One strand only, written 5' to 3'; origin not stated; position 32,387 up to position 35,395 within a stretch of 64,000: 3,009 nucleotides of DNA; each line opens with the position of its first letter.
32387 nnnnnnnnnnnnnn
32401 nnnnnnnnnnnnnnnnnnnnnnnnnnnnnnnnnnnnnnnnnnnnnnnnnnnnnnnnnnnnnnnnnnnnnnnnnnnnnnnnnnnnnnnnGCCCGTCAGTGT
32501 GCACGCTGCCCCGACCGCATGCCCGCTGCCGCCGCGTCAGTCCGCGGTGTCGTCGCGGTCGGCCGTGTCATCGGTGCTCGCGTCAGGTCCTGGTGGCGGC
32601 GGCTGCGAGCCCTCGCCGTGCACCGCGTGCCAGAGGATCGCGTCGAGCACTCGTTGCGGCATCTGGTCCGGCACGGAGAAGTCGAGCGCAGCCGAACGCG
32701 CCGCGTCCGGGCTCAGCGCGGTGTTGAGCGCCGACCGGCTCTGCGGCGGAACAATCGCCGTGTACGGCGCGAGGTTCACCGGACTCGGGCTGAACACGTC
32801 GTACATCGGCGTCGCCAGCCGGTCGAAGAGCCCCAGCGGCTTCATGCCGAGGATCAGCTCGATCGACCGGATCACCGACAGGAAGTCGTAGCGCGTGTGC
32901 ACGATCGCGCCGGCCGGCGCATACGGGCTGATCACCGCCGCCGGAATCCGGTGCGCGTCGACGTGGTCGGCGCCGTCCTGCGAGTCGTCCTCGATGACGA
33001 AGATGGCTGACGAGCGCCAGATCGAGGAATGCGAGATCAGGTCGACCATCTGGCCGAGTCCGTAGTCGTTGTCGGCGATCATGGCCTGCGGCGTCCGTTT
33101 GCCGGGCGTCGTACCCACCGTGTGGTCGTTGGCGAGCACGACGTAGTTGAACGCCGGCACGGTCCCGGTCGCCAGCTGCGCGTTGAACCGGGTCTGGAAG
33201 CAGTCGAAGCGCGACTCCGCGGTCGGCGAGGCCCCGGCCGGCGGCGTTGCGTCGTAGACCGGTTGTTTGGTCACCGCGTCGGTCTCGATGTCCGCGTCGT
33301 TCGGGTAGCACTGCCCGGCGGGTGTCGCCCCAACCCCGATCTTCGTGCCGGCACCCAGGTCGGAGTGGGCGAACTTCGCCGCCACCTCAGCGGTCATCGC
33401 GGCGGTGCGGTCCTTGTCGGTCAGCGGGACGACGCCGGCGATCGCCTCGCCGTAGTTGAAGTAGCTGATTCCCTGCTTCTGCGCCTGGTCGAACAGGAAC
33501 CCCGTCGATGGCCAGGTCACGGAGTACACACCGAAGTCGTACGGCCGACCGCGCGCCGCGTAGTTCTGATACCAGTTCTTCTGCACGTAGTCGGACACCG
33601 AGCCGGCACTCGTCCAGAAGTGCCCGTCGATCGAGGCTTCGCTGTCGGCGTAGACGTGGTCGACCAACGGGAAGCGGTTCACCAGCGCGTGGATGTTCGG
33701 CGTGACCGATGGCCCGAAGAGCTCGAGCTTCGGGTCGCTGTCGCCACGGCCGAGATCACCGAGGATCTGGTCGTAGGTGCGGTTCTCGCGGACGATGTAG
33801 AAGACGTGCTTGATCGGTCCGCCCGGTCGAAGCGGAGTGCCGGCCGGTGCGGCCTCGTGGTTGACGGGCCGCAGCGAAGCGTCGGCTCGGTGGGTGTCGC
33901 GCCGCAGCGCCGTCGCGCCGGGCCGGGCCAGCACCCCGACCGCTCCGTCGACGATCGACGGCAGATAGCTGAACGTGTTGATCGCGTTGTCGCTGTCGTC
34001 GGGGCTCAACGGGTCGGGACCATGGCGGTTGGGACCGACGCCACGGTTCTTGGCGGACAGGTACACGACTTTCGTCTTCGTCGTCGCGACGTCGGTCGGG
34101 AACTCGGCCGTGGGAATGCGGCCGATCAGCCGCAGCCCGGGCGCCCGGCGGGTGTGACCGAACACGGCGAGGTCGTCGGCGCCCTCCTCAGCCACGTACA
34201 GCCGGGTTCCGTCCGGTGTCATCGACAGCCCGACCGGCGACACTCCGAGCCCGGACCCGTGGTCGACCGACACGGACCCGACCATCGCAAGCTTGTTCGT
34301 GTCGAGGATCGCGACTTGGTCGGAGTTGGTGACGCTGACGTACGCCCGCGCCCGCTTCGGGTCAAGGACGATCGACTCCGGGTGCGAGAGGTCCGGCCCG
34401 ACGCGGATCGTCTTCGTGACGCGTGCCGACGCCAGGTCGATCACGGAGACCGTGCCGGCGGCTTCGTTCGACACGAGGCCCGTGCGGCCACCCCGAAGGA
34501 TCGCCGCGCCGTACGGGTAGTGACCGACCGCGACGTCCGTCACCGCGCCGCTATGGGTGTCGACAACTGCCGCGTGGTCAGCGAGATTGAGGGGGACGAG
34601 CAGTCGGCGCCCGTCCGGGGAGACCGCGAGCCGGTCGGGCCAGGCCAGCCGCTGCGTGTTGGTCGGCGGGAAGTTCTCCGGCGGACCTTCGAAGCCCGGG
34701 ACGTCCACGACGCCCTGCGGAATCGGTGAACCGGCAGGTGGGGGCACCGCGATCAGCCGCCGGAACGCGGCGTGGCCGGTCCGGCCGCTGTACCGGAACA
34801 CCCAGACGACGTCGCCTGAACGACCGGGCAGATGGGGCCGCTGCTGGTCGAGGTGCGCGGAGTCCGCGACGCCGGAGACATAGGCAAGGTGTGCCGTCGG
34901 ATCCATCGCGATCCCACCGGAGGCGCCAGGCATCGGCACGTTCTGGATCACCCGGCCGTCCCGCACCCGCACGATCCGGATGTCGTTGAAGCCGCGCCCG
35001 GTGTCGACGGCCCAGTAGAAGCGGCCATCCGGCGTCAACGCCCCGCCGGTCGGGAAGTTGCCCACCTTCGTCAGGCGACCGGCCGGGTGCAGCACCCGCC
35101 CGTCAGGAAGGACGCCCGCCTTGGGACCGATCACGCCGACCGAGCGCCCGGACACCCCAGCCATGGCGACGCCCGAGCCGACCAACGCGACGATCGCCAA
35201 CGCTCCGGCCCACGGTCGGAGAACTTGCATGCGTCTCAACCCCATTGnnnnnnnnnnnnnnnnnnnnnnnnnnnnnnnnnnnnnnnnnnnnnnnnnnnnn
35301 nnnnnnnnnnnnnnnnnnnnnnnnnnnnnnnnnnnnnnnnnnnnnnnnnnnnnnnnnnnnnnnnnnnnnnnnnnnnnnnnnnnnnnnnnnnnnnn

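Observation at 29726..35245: STAND-type ATPase/LuxR (LAL) regulator adjacent to a beta-propeller-phosphoesterase fusion, with a second free-standing Tat-secreted PLC paralog 20 kb away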

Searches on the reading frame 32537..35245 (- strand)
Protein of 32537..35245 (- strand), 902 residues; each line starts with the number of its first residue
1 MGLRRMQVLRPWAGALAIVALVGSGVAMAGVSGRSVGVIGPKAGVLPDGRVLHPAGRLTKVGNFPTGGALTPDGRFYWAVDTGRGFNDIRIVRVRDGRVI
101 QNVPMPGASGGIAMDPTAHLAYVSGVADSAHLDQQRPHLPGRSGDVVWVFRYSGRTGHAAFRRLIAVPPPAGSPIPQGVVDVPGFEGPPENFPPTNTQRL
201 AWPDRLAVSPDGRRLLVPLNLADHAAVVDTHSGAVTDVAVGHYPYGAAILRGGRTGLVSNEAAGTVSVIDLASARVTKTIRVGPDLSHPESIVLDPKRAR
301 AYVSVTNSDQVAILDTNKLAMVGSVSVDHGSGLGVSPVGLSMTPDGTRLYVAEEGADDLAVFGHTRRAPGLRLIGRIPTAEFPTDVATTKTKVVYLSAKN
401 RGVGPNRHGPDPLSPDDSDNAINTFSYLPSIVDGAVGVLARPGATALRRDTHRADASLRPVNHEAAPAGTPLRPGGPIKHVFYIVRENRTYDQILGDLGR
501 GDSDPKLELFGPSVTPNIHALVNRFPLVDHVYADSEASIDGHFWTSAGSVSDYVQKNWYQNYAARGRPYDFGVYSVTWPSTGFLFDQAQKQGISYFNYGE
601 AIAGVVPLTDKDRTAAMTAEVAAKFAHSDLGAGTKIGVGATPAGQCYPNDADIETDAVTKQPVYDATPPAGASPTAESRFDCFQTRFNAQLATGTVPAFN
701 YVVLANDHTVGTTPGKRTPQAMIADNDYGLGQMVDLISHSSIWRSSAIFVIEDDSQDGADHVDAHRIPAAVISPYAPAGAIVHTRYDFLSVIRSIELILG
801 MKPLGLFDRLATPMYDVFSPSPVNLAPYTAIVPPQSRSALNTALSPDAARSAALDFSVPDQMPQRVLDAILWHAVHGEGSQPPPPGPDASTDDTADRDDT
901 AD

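Call 5: search_protein_families(library=pfam, proteins=[window:32537-35245:-], max_evalue=0.01)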
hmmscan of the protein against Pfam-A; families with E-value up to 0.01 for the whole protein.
window:32537-35245:- (902 aa): 2 families
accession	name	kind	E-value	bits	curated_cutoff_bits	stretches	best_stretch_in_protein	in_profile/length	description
PF04185.19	Phosphoesterase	-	3.9e-10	39.9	23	1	508-800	100-354/356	Phosphoesterase family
PF10282.15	Lactonase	-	4.7e-05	23.2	21.7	1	292-392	196-302/344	Lactonase, 7-bladed beta-propeller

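Call 6: search_protein_families(library=ncbifam, proteins=[window:32537-35245:-], max_evalue=0.01)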
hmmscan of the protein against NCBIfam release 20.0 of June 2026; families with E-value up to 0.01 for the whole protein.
window:32537-35245:- (902 aa): 11 families
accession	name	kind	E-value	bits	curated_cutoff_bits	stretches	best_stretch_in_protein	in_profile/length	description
TIGR03866.1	PQQ_ABC_repeats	subfamily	5.5e-16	58.5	287.3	2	206-283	222-300/310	PQQ-dependent catabolism-associated beta-propeller protein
NF052340.1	hydrazine_beta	equivalog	1.1e-14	54.2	560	1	203-352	35-179/372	hydrazine synthase subunit beta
TIGR02276.1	beta_rpt_yvtn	repeat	9.2e-14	51.1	27.85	1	257-294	7-41/42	beta-propeller repeat protein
NF052460.1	L-NosZ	equivalog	1.6e-12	46.7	700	1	202-332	133-261/480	clade III lactonase-type nitrous-oxide reductase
NF052342.1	hydrazine_BC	exception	2.8e-11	42.3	1250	1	203-330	41-169/690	hydrazine synthase subunit beta-gamma fusion subunit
NF048007.1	MmpL3Stblzr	equivalog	1.8e-07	30.7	600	1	260-371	244-343/366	MmpL3/TtfA transport complex stabilizer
TIGR03397.1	acid_phos_Burk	subfamily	6e-07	29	362.75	1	721-804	363-455/483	acid phosphatase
NF052280.1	7_blade_YncE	equivalog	2.5e-06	26.5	400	2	256-352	230-316/338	7-bladed beta-propeller protein YncE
NF038117.1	choice_anch_I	subfamily_domain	5e-06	25.6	300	1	201-317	95-205/458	choice-of-anchor I family protein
TIGR03907.1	QH_beta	equivalog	0.0012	18.1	223.2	1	264-353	11-99/338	quinohemoprotein amine dehydrogenase subunit beta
TIGR03396.1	PC_PLC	equivalog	0.0028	16.1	580.25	0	765-800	389-424/688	phosphocholine-specific phospholipase C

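Call 7: find_homologous_proteins(query=window:32537-35245:-)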
Query window:32537-35245:- (902 aa): 2690 proteins with E <= 0.001 among 8000 candidates; the best 120 are listed.
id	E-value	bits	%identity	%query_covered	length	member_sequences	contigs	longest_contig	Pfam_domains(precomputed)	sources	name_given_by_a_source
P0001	0.0e+0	2033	100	99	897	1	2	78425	PF04185.20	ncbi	-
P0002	0.0e+0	1720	84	99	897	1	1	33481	PF04185.20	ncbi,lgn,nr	ncbi:MAG TPA: hypothetical protein VHE56_08625 [Mycobacteriales bacterium]|nr:hypothetical protein [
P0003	0.0e+0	1687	82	99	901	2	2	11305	PF04185.20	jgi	jgi:DNA-binding beta-propeller fold protein YncE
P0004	0.0e+0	1630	80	99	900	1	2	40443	PF04185.20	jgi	jgi:YVTN family beta-propeller protein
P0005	0.0e+0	1466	75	98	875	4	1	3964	PF22494.4,PF10282.16,PF04185.20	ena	-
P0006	0.0e+0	1364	70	95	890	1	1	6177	PF04185.20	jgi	jgi:DNA-binding beta-propeller fold protein YncE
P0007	0.0e+0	1358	70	95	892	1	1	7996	PF04185.20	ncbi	-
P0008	0.0e+0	1347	70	94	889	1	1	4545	PF04185.20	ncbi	-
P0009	0.0e+0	1345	71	96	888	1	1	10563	PF04185.20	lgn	-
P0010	0.0e+0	1343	70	95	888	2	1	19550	PF04185.20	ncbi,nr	ncbi:MAG: bifunctional YncE family protein/alkaline phosphatase family protein [Actinomycetota bacte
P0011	0.0e+0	1339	70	95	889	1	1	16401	PF04185.20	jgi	jgi:DNA-binding beta-propeller fold protein YncE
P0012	0.0e+0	1338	71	93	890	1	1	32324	PF04185.20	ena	-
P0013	0.0e+0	1337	67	98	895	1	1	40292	PF04185.20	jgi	jgi:YVTN family beta-propeller protein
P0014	0.0e+0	1336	68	95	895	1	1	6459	PF22494.4,PF10282.16,PF04185.20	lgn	-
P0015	0.0e+0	1335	69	96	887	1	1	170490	PF04185.20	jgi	jgi:DNA-binding beta-propeller fold protein YncE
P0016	0.0e+0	1329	69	97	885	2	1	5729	PF21783.3,PF04185.20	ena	-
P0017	0.0e+0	1327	68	99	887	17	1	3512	PF04185.20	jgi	-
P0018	0.0e+0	1320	68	93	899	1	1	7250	PF04185.20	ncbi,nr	ncbi:MAG: beta-propeller repeat protein [Frankiales bacterium]|nr:beta-propeller repeat protein [Fra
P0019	0.0e+0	1320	68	93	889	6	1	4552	PF04185.20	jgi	jgi:DNA-binding beta-propeller fold protein YncE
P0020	0.0e+0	1317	70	93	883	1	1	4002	PF04185.20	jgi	jgi:YVTN family beta-propeller protein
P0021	0.0e+0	1316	67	99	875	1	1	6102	PF22494.4,PF10282.16,PF21783.3,PF04185.20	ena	-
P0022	0.0e+0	1316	68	97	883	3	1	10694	PF04185.20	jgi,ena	-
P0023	0.0e+0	1316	68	95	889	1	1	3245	PF04185.20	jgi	jgi:DNA-binding beta-propeller fold protein YncE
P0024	0.0e+0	1315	68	93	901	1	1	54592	PF04185.20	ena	-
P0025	0.0e+0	1315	68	98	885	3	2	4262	PF04185.20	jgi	-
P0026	0.0e+0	1314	68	95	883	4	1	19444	PF04185.20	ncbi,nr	ncbi:MAG: hypothetical protein QOC82_1840 [Frankiaceae bacterium]|nr:hypothetical protein [Frankiace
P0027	0.0e+0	1312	68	95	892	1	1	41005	PF04185.20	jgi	jgi:DNA-binding beta-propeller fold protein YncE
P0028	0.0e+0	1312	68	95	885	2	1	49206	PF04185.20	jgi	-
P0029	0.0e+0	1311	66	97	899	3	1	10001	PF04185.20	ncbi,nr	ncbi:MAG: beta-propeller repeat protein [Frankiales bacterium]|nr:beta-propeller repeat protein [Fra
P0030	0.0e+0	1311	69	95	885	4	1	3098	PF04185.20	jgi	jgi:DNA-binding beta-propeller fold protein YncE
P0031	0.0e+0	1310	69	93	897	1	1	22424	PF04185.20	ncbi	-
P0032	0.0e+0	1305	68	96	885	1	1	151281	PF04185.20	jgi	jgi:YVTN family beta-propeller protein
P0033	0.0e+0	1305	69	95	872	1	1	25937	PF04185.20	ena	-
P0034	0.0e+0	1301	67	95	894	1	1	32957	PF04185.20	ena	-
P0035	0.0e+0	1299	68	95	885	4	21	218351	PF04185.20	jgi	jgi:DNA-binding beta-propeller fold protein YncE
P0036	0.0e+0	1295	69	95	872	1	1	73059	PF10282.16,PF04185.20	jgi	jgi:DNA-binding beta-propeller fold protein YncE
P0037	0.0e+0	1288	67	96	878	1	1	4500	PF04185.20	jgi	jgi:YVTN family beta-propeller protein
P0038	0.0e+0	1277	66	93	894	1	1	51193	PF21783.3,PF04185.20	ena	-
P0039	0.0e+0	1275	66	98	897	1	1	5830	PF22494.4,PF21783.3,PF04185.20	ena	-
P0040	0.0e+0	1272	66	96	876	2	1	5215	PF04185.20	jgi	jgi:YVTN family beta-propeller protein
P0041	0.0e+0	1272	65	100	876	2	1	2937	PF10282.16,PF04185.20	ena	-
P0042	0.0e+0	1267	66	98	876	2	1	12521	PF22494.4,PF04185.20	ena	-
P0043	0.0e+0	1266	65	94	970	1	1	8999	PF10282.16,PF04185.20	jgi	jgi:DNA-binding beta-propeller fold protein YncE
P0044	0.0e+0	1266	67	96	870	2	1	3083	PF22494.4,PF04185.20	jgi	-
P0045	0.0e+0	1261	65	95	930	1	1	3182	PF04185.20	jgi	jgi:DNA-binding beta-propeller fold protein YncE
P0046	0.0e+0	1260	67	97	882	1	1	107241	PF10282.16,PF25174.2,PF21783.3,PF04185.20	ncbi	ncbi:MAG TPA: alkaline phosphatase family protein [Thermoleophilaceae bacterium]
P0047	0.0e+0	1256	65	99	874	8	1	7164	PF04185.20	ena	-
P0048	0.0e+0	1253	65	97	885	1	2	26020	PF04185.20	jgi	jgi:DNA-binding beta-propeller fold protein YncE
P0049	0.0e+0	1252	67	96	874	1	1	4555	PF04185.20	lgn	-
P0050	0.0e+0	1251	65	95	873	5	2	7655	PF10282.16,PF04185.20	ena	-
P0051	0.0e+0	1249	64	93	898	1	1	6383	PF04185.20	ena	-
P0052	0.0e+0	1248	65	97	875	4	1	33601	PF04185.20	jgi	jgi:YVTN family beta-propeller protein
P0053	0.0e+0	1238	65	96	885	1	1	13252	PF04185.20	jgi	jgi:DNA-binding beta-propeller fold protein YncE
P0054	0.0e+0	1237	63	95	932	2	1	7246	PF04185.20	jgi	jgi:DNA-binding beta-propeller fold protein YncE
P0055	0.0e+0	1210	64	94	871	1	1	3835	PF04185.20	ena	-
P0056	0.0e+0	1205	60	96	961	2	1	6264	PF22494.4,PF10282.16,PF21783.3,PF04185.20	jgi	jgi:DNA-binding beta-propeller fold protein YncE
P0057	0.0e+0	1202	71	54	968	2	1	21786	PF22494.4,PF10282.16,PF04185.20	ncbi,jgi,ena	-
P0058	0.0e+0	1194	60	97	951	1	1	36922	PF22494.4,PF10282.16,PF25174.2,PF04185.20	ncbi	-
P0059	0.0e+0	1191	61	94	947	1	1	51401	PF21783.3,PF04185.20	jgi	jgi:YVTN family beta-propeller protein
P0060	0.0e+0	1171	62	96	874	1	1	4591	PF04185.20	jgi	jgi:DNA-binding beta-propeller fold protein YncE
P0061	0.0e+0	1162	68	85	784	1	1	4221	PF04185.20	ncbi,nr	ncbi:MAG: hypothetical protein QOD07_816, partial [Frankiaceae bacterium]|nr:hypothetical protein [F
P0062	0.0e+0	1151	62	96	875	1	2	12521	PF04185.20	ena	-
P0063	0.0e+0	1150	61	97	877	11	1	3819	PF04185.20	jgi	jgi:DNA-binding beta-propeller fold protein YncE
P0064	0.0e+0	1143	60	95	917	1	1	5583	PF10282.16,PF21783.3,PF02239.23,PF04185.20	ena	-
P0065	0.0e+0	1142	63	93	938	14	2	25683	PF22494.4,PF04185.20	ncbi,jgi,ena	-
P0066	0.0e+0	1139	61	94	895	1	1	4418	PF04185.20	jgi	jgi:DNA-binding beta-propeller fold protein YncE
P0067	0.0e+0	1136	61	95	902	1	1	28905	PF10282.16,PF04185.20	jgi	jgi:DNA-binding beta-propeller fold protein YncE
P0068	0.0e+0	1134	60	98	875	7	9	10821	PF04185.20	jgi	jgi:DNA-binding beta-propeller fold protein YncE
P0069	0.0e+0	1131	61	95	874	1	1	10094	PF04185.20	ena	-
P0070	0.0e+0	1131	61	95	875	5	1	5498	PF04185.20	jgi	-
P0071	0.0e+0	1126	61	96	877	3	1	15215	PF04185.20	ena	-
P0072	0.0e+0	1125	62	94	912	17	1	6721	PF04185.20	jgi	-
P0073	0.0e+0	1119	60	96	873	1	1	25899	PF04185.20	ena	-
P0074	0.0e+0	1116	65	86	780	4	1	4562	PF10282.16,PF25174.2,PF21783.3,PF04185.20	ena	-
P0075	0.0e+0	1114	61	95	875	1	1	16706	PF04185.20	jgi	jgi:DNA-binding beta-propeller fold protein YncE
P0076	0.0e+0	1110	59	93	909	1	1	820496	PF22494.4,PF10282.16,PF21783.3,PF04185.20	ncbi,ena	-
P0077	0.0e+0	1109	61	96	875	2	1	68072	PF04185.20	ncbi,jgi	jgi:DNA-binding beta-propeller fold protein YncE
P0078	0.0e+0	1105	58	98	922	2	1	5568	PF04185.20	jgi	-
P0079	0.0e+0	1105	60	99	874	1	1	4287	PF04185.20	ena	-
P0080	0.0e+0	1097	59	97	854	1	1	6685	PF10282.16,PF04185.20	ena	-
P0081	0.0e+0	1095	58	97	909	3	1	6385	PF10282.16,PF04185.20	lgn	-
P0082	0.0e+0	1089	56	98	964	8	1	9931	PF10282.16,PF04185.20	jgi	jgi:DNA-binding beta-propeller fold protein YncE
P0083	0.0e+0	1086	65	58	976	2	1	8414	PF10282.16,PF25174.2,PF04185.20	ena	-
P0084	0.0e+0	1086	61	95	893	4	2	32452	PF10282.16,PF04185.20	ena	-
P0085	0.0e+0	1085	59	97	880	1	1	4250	PF10282.16,PF04185.20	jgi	jgi:DNA-binding beta-propeller fold protein YncE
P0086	0.0e+0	1085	60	94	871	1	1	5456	PF10282.16,PF04185.20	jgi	jgi:DNA-binding beta-propeller fold protein YncE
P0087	0.0e+0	1085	59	97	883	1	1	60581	PF10282.16,PF04185.20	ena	-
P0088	0.0e+0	1084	56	94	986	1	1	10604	PF10282.16,PF04185.20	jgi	jgi:DNA-binding beta-propeller fold protein YncE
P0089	0.0e+0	1082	60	93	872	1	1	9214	PF10282.16,PF21783.3,PF04185.20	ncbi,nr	ncbi:MAG: beta-propeller repeat protein [Solirubrobacterales bacterium]|nr:beta-propeller repeat pro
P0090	0.0e+0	1082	61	95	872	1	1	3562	PF10282.16,PF04185.20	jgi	jgi:DNA-binding beta-propeller fold protein YncE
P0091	0.0e+0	1081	57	97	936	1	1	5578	PF10282.16,PF25174.2,PF21783.3,PF04185.20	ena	-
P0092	0.0e+0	1081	59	93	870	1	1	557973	PF10282.16,PF04185.20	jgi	jgi:Phosphoesterase family/Lactonase, 7-bladed beta-propeller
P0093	0.0e+0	1081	66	58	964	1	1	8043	PF10282.16,PF25174.2,PF04185.20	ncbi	ncbi:MAG: alkaline phosphatase family protein [Gaiellaceae bacterium]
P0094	0.0e+0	1080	57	96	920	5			PF10282.16,PF04185.20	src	-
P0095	0.0e+0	1080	62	94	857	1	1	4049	PF04185.20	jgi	jgi:DNA-binding beta-propeller fold protein YncE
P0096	0.0e+0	1079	60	93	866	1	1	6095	PF10282.16,PF04185.20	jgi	jgi:DNA-binding beta-propeller fold protein YncE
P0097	0.0e+0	1079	59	92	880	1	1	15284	PF10282.16,PF04185.20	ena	-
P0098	0.0e+0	1078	56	99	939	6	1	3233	PF22494.4,PF10282.16,PF21783.3,PF04185.20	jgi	jgi:DNA-binding beta-propeller fold protein YncE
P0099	0.0e+0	1078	64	55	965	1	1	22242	PF21783.3,PF04185.20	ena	-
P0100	0.0e+0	1078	60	94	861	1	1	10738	PF04185.20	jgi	jgi:DNA-binding beta-propeller fold protein YncE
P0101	0.0e+0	1078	59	95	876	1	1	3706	PF10282.16,PF04185.20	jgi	jgi:DNA-binding beta-propeller fold protein YncE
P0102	0.0e+0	1078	64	54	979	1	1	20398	PF10282.16,PF04185.20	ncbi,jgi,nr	ncbi:MAG TPA: alkaline phosphatase family protein [Solirubrobacteraceae bacterium]|jgi:DNA-binding b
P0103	0.0e+0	1077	60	93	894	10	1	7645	PF04185.20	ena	-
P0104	0.0e+0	1077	59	94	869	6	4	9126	PF10282.16,PF25174.2,PF04185.20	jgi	jgi:DNA-binding beta-propeller fold protein YncE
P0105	0.0e+0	1077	59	93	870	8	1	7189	PF10282.16,PF25174.2,PF04185.20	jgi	jgi:YVTN family beta-propeller protein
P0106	0.0e+0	1076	60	95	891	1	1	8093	PF22494.4,PF21783.3,PF04185.20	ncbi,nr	ncbi:MAG: beta-propeller repeat protein [Solirubrobacteraceae bacterium]|nr:beta-propeller repeat pr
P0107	0.0e+0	1076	51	96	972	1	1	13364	PF10282.16,PF04185.20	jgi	jgi:DNA-binding beta-propeller fold protein YncE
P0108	0.0e+0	1075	66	55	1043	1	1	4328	PF22494.4,PF10282.16,PF04185.20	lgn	-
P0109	0.0e+0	1074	57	96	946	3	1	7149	PF22494.4,PF10282.16,PF21783.3,PF04185.20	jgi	jgi:DNA-binding beta-propeller fold protein YncE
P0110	0.0e+0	1074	58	92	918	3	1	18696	PF10282.16,PF25174.2,PF21783.3,PF02239.23,PF04185.20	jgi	jgi:DNA-binding beta-propeller fold protein YncE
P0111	0.0e+0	1074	59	95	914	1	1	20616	PF04185.20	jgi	jgi:DNA-binding beta-propeller fold protein YncE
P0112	0.0e+0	1074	51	96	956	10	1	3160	PF10282.16,PF04185.20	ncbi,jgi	-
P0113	0.0e+0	1073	60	93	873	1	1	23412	PF10282.16,PF04185.20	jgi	jgi:DNA-binding beta-propeller fold protein YncE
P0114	0.0e+0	1073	52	77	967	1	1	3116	PF10282.16,PF04185.20,PF08450.19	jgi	jgi:YVTN family beta-propeller protein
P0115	0.0e+0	1072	57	98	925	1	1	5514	PF10282.16,PF21783.3,PF04185.20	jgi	jgi:hypothetical protein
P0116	0.0e+0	1072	56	99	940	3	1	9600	PF10282.16,PF21783.3,PF04185.20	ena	-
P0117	0.0e+0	1071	58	95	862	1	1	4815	PF22494.4,PF10282.16,PF21783.3,PF04185.20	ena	-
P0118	0.0e+0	1071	60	95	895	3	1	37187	PF04185.20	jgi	jgi:DNA-binding beta-propeller fold protein YncE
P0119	0.0e+0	1071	61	94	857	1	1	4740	PF04185.20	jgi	jgi:DNA-binding beta-propeller fold protein YncE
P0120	0.0e+0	1071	61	95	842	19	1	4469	PF04185.20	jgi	jgi:hypothetical protein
